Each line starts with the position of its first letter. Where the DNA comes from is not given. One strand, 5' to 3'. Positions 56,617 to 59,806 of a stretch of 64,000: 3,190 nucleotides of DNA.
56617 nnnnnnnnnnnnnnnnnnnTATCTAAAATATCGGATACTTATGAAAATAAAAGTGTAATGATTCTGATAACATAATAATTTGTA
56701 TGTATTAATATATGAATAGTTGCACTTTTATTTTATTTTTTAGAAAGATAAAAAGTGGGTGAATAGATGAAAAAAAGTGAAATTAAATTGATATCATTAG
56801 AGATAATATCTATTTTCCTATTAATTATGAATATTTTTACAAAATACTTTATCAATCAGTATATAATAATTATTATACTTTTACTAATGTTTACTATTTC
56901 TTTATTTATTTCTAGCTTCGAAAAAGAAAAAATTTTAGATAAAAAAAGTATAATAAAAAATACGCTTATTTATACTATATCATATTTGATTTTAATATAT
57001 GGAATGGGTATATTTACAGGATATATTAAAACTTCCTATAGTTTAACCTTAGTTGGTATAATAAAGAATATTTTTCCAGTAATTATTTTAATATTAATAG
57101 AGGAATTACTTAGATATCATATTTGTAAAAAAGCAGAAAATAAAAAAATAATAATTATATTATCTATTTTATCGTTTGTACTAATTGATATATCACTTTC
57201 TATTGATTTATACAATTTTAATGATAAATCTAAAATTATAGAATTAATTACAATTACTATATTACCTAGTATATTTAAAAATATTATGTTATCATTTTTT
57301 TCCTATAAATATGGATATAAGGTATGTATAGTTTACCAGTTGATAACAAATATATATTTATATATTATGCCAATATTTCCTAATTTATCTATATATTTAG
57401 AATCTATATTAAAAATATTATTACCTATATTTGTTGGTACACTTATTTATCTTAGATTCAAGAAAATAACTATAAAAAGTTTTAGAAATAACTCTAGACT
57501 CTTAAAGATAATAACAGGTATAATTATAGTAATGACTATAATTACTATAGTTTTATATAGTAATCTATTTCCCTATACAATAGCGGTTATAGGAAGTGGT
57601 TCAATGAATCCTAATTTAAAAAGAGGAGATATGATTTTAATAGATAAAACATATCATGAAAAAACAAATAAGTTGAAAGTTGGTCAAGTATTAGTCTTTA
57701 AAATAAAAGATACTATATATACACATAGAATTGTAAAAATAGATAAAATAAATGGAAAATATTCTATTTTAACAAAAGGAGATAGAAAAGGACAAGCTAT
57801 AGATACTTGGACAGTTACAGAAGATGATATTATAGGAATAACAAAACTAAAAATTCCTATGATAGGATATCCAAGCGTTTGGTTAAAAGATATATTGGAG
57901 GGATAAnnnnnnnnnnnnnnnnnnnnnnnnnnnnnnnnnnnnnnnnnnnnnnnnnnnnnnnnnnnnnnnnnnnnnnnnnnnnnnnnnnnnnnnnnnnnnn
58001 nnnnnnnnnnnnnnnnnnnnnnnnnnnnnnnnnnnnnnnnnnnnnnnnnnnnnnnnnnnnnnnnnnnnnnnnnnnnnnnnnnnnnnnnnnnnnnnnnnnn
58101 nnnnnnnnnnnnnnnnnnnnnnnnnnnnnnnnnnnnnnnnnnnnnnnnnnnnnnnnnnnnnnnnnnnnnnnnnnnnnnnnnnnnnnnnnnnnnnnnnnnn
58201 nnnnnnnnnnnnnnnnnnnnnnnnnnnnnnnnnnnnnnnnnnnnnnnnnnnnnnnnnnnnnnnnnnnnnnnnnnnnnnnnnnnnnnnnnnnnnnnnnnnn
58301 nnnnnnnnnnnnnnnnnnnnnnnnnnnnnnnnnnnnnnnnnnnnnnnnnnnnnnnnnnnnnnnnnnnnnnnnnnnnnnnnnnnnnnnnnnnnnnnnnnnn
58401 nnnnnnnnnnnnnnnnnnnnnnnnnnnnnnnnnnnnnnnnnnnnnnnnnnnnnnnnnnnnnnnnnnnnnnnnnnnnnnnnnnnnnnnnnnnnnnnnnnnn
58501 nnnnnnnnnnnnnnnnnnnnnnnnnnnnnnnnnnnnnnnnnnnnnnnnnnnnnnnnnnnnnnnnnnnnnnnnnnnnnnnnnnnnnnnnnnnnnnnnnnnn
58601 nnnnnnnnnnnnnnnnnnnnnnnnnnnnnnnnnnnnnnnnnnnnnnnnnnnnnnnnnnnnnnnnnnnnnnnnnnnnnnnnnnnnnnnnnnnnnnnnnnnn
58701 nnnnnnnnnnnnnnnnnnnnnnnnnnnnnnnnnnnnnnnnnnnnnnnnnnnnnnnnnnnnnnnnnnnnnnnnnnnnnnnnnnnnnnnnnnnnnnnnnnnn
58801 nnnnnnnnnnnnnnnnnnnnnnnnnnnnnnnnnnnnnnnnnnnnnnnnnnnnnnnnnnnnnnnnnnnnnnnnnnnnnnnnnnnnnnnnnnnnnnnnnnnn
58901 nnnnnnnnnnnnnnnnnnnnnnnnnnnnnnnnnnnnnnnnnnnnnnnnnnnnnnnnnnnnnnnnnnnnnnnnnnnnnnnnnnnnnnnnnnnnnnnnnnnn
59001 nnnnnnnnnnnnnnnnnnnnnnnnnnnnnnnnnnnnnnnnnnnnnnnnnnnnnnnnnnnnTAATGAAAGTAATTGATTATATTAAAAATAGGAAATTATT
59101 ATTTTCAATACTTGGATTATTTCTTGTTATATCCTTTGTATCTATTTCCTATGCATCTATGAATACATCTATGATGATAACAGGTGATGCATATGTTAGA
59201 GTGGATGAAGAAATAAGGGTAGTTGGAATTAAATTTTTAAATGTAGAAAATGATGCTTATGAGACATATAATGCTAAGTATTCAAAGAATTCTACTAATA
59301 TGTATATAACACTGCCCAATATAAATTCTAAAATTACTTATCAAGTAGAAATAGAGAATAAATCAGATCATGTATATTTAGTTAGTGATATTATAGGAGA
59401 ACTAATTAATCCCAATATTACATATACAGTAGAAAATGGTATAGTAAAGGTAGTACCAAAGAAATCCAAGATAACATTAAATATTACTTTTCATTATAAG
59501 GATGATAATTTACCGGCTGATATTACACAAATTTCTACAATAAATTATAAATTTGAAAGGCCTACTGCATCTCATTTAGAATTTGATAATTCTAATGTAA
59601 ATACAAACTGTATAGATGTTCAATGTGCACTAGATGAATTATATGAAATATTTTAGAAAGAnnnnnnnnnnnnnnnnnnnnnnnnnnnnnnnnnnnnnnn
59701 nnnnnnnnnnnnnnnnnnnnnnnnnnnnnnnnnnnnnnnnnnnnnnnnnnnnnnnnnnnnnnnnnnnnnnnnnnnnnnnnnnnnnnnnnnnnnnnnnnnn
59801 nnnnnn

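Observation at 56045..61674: Candidate SipW-dependent surface fibre/adhesin system with four cognate-leader proteins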

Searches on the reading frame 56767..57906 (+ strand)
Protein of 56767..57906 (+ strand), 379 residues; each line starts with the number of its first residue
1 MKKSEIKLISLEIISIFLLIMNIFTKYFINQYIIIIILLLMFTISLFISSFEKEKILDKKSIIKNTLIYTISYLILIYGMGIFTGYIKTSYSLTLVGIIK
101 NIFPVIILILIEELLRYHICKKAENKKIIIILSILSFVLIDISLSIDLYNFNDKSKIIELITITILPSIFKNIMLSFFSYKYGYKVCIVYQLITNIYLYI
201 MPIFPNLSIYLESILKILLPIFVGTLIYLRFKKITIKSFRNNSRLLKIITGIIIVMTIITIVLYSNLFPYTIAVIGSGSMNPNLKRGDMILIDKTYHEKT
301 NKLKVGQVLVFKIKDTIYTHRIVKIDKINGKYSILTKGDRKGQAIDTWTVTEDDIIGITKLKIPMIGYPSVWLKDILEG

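Call 3: search_protein_families(library=pfam, proteins=[window:56767-57906:+], max_evalue=1)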
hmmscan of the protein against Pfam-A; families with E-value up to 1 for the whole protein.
window:56767-57906:+ (379 aa): 4 families
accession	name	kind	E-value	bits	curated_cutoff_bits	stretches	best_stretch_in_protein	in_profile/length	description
PF10502.14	Peptidase_S26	-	5e-06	27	22.9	1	252-315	5-67/168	Signal peptidase, peptidase S26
PF00717.28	Peptidase_S24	-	0.00055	20.1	23.3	1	275-326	40-85/116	Peptidase S24-like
PF06315.17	AceK_kinase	-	0.048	13.6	29.3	1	309-349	24-65/256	Isocitrate dehydrogenase kinase/phosphatase (AceK) kinase domain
PF01048.26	PNP_UDP_1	-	0.18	11.6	25.1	1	277-305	79-108/233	Phosphorylase superfamily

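Call 4: search_protein_families(library=ncbifam, proteins=[window:56767-57906:+], max_evalue=1)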
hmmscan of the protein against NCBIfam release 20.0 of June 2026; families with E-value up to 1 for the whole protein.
window:56767-57906:+ (379 aa): 5 families
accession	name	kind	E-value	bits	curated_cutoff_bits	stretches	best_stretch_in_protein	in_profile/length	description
TIGR02228.1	sigpep_I_arch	equivalog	3e-19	69.4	51.85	1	251-373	11-133/158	signal peptidase I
NF046067.1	SigPepSipWBacil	equivalog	2.7e-15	56.4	190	1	247-368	10-135/189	signal peptidase I SipW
TIGR02227.1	sigpep_I_bact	equivalog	1e-09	38.4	47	1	253-323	3-75/162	signal peptidase I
NF008114.0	PRK10861.1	equivalog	0.015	14.6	277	1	252-295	64-107/324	signal peptidase I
TIGR02754.1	sod_Ni_protease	equivalog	0.088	13.3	63.25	1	278-312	6-39/90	nickel-type superoxide dismutase maturation protease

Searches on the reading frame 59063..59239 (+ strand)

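Call 45: search_protein_families(library=ncbifam, proteins=[window:59063-59239:+], max_evalue=10)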
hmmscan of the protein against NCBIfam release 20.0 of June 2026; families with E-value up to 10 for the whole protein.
seq(59 aa): 2 families
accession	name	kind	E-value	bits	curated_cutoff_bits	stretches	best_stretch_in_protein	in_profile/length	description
TIGR00966.2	transloc_SecF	equivalog_domain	0.016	14.7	160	1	4-47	1-44/279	protein translocase subunit SecF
NF045726.2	XXplasma_LP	domain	1.5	9.3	19.3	1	11-24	1-14/27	Vmc-like lipoprotein signal peptide domain-containing protein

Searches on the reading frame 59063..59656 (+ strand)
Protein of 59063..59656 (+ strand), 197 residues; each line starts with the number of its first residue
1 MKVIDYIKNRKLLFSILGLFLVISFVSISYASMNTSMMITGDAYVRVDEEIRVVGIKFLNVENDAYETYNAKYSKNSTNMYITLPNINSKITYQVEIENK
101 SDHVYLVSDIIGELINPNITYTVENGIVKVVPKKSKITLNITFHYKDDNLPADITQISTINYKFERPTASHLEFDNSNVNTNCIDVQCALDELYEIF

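Call 3: search_protein_families(library=pfam, proteins=[window:59063-59656:+], max_evalue=1)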
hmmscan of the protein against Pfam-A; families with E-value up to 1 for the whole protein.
window:59063-59656:+ (197 aa): 0 families

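Call 4: search_protein_families(library=ncbifam, proteins=[window:59063-59656:+], max_evalue=1)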
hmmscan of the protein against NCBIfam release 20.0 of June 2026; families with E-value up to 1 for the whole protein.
window:59063-59656:+ (197 aa): 1 family
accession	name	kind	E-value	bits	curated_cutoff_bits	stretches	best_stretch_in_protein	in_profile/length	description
TIGR00966.2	transloc_SecF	equivalog_domain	0.0065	16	160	1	4-100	1-100/279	protein translocase subunit SecF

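Call 31: find_homologous_proteins(query=window:59063-59653:+)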
Query window:59063-59653:+ (197 aa): 22 proteins with E <= 0.001 among 101 candidates.
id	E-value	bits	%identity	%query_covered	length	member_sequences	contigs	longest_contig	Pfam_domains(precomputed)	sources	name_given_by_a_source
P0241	7.2e-121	419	100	100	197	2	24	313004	-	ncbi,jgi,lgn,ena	-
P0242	9.0e-99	347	81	99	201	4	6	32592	-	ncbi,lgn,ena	-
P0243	1.7e-95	336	78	100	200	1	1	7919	-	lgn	-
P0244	4.1e-95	335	79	99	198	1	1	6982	-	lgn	-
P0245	2.7e-74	267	65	100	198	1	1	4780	-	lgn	-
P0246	1.3e-72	262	64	100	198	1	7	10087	-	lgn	-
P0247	2.3e-71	257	65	100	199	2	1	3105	-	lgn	-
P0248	4.8e-64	234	62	89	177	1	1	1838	-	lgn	-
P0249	6.2e-52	194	53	91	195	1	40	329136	-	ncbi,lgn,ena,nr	ncbi:MAG: hypothetical protein OSJ70_08915 [Bacilli bacterium]|nr:hypothetical protein [Bacilli bact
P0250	3.9e-48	182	52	91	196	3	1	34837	-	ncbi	-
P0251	1.0e-45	174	47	95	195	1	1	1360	-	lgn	-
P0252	1.6e-45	173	54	82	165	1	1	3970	-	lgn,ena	-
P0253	2.6e-45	173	48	91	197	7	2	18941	-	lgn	-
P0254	2.9e-45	173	49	91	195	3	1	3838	-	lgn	-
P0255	3.1e-44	169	49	85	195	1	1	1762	-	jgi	-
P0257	6.8e-39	152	45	84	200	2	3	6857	-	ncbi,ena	-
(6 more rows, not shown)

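Call 85: find_encoding_contigs(protein=P0249, flank=8000, max_places=2)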
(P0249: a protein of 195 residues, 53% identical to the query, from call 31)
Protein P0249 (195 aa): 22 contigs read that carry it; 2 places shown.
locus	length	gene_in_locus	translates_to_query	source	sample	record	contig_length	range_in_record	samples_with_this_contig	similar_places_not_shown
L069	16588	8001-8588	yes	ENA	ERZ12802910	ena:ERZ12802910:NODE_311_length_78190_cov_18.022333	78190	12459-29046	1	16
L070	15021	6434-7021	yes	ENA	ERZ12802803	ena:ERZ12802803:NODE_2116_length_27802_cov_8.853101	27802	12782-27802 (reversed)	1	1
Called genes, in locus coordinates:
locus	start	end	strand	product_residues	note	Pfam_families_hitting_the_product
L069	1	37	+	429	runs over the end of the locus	-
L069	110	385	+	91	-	PF00886:Ribosomal_S16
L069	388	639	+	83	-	PF13083:KH_KhpA-B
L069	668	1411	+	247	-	PF00106:adh_short, PF02719:Polysacc_synt_2 (weak), PF08659:KR, PF16363:GDP_Man_Dehyd (weak), PF23441:SDR, PF13561:adh_short_C2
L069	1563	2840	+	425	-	PF13173:AAA_14, PF13635:DUF4143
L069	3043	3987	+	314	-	PF14659:Phage_int_SAM_3 (weak), PF00589:Phage_integrase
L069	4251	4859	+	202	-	-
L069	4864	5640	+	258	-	-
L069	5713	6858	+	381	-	PF10502:Peptidase_S26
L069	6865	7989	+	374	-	PF17231:DUF5305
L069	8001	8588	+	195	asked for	-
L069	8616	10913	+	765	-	-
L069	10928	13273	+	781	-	-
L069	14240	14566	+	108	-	PF10543:ORF6N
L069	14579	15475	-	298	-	PF00126:HTH_1, PF03466:LysR_substrate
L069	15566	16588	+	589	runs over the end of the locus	PF09872:DUF2099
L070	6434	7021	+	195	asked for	-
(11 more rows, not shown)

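Call 86: find_encoding_contigs(protein=P0257, flank=8000, max_places=2)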
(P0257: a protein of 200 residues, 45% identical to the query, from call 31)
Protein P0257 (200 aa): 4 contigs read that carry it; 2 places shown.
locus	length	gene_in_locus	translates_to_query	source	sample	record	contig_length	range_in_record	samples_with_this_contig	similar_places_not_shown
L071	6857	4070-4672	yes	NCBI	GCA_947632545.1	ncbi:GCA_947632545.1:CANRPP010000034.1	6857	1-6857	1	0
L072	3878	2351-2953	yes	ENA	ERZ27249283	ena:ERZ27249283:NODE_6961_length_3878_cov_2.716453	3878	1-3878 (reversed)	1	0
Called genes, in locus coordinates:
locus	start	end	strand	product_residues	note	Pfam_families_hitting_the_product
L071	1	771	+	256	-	?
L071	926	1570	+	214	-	-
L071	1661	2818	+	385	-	PF10502:Peptidase_S26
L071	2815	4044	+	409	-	PF17231:DUF5305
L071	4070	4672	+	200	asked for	-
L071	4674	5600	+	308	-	-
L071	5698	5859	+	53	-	PF12784:PDDEXK_2 (weak)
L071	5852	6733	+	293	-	PF04383:KilA-N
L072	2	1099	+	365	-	?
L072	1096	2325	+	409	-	PF17231:DUF5305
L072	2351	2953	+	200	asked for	-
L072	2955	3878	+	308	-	?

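Call 93: search_protein_families(library=pfam, proteins=[L069:8616-10910:+, L069:10928-13270:+], max_evalue=0.1)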
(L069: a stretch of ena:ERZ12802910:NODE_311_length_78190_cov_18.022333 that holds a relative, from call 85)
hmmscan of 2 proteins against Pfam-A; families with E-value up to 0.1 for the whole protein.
L069:8616-10910:+ (765 aa): 0 families

L069:10928-13270:+ (781 aa): 1 family
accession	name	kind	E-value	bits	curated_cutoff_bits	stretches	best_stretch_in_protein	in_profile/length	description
PF03781.23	FGE-sulfatase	-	0.019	15.1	23.3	1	623-666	151-194/255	Sulfatase-modifying factor enzyme 1-like domain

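Call 98: search_protein_families(library=phrogs, proteins=[L069:8616-10910:+, window:59063-59653:+], max_evalue=0.01)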
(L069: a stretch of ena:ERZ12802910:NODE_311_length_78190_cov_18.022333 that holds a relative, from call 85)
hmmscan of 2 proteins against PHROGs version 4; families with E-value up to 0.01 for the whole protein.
L069:8616-10910:+ (765 aa): 0 families

window:59063-59653:+ (197 aa): 0 families
